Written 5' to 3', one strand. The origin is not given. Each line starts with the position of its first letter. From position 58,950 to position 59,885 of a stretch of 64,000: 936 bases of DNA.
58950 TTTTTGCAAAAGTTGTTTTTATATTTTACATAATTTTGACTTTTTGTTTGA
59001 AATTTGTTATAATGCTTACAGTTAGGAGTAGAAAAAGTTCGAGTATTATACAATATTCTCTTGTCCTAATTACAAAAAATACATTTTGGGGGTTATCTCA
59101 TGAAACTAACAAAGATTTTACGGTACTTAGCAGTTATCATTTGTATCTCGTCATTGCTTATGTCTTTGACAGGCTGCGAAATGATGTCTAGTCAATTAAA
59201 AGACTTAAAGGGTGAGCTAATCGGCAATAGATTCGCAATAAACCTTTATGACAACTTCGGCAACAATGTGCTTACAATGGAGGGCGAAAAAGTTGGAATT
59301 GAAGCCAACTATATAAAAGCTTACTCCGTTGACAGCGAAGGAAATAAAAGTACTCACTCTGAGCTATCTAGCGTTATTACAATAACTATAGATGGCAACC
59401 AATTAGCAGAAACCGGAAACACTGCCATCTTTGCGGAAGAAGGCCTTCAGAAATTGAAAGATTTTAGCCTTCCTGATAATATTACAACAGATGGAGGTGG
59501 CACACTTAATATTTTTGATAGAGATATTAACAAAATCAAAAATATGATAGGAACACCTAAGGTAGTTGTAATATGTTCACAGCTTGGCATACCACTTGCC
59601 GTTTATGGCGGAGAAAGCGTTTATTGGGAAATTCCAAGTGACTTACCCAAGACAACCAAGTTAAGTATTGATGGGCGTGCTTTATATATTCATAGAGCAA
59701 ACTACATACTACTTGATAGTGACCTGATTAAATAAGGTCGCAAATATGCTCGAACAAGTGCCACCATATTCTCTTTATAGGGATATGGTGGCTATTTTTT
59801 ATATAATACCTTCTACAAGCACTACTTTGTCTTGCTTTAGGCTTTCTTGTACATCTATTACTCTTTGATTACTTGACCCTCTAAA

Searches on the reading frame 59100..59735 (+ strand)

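Call 92: search_protein_families(library=pfam, proteins=[window:59100-59735:+], max_evalue=0.001)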
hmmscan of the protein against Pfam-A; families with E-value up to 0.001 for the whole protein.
window:59100-59735:+ (211 aa): 1 family
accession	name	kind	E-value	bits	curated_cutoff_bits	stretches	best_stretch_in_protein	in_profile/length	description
PF16475.10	DUF5052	-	8.8e-63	211.9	29.4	1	11-210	4-199/199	Domain of unknown function (DUF5052)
